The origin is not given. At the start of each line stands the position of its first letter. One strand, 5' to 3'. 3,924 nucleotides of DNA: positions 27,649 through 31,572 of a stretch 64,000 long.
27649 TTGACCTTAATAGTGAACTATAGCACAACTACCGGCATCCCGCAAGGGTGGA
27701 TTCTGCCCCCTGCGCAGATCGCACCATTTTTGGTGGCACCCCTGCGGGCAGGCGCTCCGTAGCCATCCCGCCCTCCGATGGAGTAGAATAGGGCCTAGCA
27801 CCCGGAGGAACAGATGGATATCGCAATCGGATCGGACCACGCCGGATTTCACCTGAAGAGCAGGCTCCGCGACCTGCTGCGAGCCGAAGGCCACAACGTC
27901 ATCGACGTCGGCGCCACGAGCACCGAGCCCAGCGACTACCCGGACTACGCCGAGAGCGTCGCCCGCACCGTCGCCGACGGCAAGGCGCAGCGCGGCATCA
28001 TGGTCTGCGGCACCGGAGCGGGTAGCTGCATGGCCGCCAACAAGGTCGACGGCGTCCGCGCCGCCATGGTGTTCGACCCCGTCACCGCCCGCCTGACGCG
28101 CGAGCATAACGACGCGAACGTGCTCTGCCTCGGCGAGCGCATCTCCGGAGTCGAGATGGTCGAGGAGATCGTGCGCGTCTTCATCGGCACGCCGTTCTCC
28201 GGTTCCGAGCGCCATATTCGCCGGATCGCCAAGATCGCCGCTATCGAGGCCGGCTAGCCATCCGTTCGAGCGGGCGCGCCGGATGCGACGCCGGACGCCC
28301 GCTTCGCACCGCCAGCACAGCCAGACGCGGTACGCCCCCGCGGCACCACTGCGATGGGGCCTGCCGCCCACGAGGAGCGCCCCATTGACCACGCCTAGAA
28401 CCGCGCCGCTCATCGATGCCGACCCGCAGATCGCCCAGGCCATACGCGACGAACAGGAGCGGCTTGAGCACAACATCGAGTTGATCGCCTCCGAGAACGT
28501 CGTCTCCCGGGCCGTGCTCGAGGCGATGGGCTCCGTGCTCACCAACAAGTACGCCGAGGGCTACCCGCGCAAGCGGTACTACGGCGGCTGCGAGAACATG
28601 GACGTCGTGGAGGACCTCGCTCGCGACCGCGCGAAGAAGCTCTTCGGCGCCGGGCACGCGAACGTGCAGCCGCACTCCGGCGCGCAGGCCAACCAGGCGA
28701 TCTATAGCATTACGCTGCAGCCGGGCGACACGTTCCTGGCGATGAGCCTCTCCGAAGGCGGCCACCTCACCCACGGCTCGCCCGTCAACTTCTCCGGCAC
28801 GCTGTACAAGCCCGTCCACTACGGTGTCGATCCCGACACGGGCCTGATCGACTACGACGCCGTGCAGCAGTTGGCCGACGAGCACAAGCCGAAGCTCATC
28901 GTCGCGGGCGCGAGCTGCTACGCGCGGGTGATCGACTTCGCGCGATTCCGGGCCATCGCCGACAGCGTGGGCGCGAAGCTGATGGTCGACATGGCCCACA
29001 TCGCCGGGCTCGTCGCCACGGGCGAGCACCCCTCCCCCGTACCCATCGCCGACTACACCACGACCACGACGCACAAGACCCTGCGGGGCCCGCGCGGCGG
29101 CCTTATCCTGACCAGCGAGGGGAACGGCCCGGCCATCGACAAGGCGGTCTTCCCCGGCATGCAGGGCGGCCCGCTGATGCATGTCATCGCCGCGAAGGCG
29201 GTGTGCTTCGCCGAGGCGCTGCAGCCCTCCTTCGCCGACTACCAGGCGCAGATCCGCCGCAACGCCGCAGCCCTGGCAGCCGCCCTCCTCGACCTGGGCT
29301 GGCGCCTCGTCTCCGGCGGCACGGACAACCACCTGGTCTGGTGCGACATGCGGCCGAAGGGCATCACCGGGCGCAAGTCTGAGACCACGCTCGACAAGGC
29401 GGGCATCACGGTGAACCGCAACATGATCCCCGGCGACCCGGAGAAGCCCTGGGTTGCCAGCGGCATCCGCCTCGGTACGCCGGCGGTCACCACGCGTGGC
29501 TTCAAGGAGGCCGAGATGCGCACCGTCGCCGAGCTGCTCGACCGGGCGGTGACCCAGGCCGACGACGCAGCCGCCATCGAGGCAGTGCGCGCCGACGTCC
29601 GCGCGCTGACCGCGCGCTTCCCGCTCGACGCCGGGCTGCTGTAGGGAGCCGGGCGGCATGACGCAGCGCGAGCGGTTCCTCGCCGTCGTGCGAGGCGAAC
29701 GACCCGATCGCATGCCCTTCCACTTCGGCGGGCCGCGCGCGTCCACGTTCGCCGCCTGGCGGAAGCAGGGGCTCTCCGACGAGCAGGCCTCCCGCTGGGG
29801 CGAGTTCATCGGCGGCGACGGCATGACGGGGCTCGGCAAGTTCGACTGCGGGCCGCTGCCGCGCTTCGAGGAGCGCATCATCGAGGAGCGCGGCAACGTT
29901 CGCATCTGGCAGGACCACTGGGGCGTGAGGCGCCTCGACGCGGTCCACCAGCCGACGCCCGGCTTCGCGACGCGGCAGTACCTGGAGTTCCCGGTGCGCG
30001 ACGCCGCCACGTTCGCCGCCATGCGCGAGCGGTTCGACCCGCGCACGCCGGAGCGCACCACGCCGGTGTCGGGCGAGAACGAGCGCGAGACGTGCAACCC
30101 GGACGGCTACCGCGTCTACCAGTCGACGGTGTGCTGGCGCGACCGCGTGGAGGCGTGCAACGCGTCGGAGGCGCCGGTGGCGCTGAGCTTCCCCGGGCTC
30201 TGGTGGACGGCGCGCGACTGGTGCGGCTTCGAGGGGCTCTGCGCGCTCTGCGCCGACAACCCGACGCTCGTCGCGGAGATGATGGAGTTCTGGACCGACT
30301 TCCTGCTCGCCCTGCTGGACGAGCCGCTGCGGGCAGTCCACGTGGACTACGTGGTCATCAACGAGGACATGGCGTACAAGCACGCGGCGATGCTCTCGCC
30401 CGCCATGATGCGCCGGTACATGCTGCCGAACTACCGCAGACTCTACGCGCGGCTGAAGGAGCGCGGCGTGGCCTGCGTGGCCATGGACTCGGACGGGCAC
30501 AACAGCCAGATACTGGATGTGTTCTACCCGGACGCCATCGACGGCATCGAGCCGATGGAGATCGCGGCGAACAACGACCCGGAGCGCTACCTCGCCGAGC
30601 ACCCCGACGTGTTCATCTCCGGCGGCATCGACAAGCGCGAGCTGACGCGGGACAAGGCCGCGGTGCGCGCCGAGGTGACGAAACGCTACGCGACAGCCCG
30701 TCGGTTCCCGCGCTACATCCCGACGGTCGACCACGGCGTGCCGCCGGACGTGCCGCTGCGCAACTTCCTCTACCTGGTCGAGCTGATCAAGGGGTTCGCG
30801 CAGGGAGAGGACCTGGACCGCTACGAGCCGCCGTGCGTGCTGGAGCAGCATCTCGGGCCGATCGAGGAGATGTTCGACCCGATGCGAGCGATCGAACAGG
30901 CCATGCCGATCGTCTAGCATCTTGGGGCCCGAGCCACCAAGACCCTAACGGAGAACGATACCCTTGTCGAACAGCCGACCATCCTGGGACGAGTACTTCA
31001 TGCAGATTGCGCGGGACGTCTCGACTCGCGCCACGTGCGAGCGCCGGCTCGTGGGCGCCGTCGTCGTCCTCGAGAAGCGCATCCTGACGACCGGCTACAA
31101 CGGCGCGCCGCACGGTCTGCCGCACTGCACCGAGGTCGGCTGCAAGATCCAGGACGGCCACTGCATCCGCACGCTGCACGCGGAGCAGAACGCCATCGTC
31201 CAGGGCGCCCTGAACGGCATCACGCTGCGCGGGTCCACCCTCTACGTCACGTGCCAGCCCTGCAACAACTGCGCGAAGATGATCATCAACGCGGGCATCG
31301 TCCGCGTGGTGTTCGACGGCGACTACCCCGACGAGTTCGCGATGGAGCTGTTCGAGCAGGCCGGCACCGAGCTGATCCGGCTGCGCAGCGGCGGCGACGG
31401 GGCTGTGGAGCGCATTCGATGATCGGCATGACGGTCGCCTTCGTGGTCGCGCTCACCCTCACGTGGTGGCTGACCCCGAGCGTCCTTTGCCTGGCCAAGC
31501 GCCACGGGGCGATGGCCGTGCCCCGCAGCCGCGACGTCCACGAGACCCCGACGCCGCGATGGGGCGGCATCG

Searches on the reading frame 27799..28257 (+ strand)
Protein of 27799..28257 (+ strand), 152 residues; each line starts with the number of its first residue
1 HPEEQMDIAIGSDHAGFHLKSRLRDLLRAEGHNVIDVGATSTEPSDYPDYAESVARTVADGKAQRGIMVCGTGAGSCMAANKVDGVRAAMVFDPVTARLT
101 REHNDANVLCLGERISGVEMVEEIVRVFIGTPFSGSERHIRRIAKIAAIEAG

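Call 16: search_protein_families(library=pfam, proteins=[window:27799-28257:+], max_evalue=0.001)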
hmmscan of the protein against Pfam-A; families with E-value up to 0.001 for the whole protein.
window:27799-28257:+ (152 aa): 1 family
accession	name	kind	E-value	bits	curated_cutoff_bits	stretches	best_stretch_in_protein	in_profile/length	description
PF02502.23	LacAB_rpiB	-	5.7e-56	188.7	24.7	1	8-146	1-138/138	Ribose/Galactose Isomerase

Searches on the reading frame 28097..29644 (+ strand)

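Call 16: search_protein_families(library=pfam, proteins=[window:28097-29644:+], max_evalue=0.001)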
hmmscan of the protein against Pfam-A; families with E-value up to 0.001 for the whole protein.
window:28097-29644:+ (515 aa): 3 families
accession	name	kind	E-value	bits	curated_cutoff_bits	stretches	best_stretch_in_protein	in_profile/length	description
PF00464.25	SHMT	-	7.8e-162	538.9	27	1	107-480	3-398/399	Serine hydroxymethyltransferase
PF01212.27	Beta_elim_lyase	-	1.9e-06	27.9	27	1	176-394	38-266/288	Beta-eliminating lyase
PF01041.23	DegT_DnrJ_EryC1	-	0.00011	22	19.8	1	237-311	86-158/360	DegT/DnrJ/EryC1/StrS aminotransferase family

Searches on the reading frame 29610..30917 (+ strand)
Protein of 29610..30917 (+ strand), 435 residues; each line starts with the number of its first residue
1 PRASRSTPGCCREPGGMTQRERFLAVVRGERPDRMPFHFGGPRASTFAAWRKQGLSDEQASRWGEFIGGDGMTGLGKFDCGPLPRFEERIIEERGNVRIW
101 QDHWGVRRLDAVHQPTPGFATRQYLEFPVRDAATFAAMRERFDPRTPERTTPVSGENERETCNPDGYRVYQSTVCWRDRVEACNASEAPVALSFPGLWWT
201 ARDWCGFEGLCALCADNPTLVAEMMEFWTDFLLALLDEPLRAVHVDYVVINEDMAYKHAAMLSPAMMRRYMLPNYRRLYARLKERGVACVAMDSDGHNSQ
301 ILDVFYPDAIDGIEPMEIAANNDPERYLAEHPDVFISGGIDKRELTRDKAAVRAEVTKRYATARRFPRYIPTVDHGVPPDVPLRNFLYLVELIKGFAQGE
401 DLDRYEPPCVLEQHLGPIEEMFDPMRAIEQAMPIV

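Call 16: search_protein_families(library=pfam, proteins=[window:29610-30917:+], max_evalue=0.001)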
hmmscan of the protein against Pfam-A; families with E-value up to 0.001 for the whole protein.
window:29610-30917:+ (435 aa): 1 family
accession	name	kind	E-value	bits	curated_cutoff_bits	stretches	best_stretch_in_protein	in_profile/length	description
PF01208.23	URO-D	-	6.7e-16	58.7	23.9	1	206-394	161-344/346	Uroporphyrinogen decarboxylase (URO-D)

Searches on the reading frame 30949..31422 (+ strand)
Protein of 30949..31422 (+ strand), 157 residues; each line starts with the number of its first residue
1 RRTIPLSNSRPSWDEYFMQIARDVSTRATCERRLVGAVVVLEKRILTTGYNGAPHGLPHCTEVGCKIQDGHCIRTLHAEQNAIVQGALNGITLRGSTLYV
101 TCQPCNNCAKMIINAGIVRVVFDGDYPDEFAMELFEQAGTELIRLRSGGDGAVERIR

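Call 16: search_protein_families(library=pfam, proteins=[window:30949-31422:+], max_evalue=0.001)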
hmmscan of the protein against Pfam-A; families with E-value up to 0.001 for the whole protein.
window:30949-31422:+ (157 aa): 3 families
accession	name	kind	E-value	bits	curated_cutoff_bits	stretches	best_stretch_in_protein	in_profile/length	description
PF00383.29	dCMP_cyt_deam_1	-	1e-27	96.4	25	1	12-122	2-100/102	Cytidine and deoxycytidylate deaminase zinc-binding region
PF14437.12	MafB19-deam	-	2.5e-20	73.3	27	1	12-129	2-106/142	MafB19-like deaminase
PF14439.12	Bd3614-deam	-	4.3e-05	23.9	38.5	1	74-118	33-80/113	Bd3614-like deaminase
